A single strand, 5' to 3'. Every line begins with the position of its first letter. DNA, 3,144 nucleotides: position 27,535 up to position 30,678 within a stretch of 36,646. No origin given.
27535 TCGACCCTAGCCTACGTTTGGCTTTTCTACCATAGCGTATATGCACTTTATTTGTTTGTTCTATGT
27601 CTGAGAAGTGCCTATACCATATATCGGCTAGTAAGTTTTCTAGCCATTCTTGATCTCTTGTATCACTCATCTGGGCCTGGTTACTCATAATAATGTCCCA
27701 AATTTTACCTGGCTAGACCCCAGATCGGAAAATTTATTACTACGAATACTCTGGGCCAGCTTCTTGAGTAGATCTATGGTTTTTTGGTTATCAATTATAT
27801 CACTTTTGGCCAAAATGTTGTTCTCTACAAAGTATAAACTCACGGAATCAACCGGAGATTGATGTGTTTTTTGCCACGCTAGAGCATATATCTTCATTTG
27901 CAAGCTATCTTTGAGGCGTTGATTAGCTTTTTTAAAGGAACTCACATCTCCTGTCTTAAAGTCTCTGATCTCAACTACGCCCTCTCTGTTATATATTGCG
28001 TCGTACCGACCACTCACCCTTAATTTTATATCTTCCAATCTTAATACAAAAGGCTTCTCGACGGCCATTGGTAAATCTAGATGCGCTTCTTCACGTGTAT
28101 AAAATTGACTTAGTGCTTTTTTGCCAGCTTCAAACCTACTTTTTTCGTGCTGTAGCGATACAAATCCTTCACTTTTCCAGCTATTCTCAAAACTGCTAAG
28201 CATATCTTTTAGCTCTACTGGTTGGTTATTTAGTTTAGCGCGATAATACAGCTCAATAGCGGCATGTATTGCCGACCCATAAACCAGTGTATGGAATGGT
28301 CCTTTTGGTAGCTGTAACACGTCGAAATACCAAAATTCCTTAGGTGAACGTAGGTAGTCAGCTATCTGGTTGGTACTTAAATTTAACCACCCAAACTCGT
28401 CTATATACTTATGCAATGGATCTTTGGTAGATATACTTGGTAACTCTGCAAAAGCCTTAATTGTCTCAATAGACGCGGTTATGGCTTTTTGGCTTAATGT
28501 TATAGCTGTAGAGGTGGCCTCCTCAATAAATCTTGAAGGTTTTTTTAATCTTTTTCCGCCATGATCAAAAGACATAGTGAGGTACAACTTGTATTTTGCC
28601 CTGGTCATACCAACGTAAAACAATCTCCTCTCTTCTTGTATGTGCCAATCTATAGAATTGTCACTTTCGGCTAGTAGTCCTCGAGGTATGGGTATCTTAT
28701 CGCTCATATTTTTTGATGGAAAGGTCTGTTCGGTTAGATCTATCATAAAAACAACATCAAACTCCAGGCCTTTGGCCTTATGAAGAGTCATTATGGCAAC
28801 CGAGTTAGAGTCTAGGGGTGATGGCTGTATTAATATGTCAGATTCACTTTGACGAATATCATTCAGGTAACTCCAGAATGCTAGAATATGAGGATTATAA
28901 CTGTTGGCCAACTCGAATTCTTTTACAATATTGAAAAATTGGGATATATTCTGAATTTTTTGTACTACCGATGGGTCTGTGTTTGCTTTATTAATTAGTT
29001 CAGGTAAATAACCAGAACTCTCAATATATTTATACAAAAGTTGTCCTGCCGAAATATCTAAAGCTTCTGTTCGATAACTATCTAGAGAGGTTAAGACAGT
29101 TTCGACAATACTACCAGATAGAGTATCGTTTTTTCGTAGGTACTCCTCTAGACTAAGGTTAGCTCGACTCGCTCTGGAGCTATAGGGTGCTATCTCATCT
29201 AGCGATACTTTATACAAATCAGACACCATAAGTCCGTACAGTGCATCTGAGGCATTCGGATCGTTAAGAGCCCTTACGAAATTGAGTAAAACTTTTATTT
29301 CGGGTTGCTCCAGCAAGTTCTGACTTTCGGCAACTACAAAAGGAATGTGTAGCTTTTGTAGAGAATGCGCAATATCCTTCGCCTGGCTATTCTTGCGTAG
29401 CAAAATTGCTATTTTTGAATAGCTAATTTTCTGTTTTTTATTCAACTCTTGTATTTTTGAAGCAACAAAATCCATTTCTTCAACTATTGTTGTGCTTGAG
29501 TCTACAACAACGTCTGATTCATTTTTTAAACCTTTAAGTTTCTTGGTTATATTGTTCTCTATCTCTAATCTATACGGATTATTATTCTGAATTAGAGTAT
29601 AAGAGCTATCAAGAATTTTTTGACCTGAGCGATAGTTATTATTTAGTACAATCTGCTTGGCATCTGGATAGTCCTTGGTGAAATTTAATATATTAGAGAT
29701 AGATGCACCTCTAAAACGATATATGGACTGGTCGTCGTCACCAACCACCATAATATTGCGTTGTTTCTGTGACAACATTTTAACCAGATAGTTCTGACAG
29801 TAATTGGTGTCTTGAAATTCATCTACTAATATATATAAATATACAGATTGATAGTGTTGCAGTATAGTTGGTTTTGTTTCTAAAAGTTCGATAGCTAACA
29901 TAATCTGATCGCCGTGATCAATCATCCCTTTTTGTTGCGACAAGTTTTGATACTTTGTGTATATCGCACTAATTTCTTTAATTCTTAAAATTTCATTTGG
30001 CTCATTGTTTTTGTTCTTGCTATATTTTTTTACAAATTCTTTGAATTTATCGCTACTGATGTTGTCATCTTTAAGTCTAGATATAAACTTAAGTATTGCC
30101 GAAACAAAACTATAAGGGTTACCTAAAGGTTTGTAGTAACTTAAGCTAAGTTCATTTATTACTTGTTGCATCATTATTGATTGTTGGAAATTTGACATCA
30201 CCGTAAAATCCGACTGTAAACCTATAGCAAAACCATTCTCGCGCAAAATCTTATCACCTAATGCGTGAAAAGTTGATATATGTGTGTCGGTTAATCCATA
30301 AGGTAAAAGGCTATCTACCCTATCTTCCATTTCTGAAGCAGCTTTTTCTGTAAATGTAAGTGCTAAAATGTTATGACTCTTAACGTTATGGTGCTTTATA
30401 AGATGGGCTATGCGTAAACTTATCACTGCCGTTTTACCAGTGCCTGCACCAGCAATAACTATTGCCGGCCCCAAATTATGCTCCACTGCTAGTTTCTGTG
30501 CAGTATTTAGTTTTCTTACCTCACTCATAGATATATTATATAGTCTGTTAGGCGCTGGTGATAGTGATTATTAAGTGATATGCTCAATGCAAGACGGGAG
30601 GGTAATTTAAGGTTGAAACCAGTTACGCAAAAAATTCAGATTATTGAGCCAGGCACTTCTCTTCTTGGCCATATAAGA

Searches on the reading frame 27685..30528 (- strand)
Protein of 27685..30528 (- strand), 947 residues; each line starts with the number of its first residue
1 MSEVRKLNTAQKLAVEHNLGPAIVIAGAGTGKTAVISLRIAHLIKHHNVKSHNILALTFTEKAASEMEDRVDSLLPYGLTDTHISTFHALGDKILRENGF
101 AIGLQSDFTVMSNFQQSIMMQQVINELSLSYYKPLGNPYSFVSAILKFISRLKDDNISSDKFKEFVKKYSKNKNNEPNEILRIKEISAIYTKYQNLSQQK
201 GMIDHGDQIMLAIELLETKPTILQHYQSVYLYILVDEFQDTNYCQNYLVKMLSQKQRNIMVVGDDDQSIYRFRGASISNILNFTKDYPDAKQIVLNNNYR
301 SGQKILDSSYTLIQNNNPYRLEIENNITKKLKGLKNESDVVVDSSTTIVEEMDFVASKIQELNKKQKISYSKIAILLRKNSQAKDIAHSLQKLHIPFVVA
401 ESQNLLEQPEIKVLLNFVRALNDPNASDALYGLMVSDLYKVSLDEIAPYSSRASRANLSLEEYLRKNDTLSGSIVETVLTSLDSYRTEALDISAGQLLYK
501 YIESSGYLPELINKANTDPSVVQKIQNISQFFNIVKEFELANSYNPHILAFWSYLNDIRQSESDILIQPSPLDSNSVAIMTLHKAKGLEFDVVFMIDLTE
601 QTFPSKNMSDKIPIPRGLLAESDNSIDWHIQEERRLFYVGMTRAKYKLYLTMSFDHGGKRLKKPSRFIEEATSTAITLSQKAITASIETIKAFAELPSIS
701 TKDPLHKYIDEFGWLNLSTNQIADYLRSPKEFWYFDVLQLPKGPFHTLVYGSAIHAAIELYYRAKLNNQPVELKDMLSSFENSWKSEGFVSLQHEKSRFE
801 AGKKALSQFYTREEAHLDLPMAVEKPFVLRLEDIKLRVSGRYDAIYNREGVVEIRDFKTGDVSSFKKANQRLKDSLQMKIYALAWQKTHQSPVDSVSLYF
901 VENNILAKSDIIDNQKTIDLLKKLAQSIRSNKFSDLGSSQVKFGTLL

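Call 19: search_protein_families(library=pfam, proteins=[window:27685-30528:-], max_evalue=0.001)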
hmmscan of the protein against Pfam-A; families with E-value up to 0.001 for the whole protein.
window:27685-30528:- (947 aa): 8 families
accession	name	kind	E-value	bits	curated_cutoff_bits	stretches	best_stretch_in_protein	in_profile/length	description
PF00580.27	UvrD-helicase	-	4.3e-75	253.3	23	1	7-288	1-271/271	UvrD/REP helicase N-terminal domain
PF13361.12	UvrD_C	-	3.4e-52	178.5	25.6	1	293-652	1-347/350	UvrD-like helicase C-terminal domain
PF13245.12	AAA_19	-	1.3e-25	90.5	25.1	1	13-273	3-134/134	AAA domain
PF12705.13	PDDEXK_1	-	3e-21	76.9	22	1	717-929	2-218/247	PD-(D/E)XK nuclease superfamily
PF21445.3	ADDB_N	-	3.7e-12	46.5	26.6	1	24-262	2-230/290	ADDB, N-terminal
PF13538.12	UvrD_C_2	-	3.9e-12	46.3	27.4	2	577-601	2-26/52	UvrD-like helicase C-terminal domain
PF13604.12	AAA_30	-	9.6e-06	25.9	27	0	7-71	2-66/191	AAA domain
PF01443.25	Viral_helicase1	-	7.1e-05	23.2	21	0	230-328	60-159/228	Viral superfamily 1 RNA helicase core domain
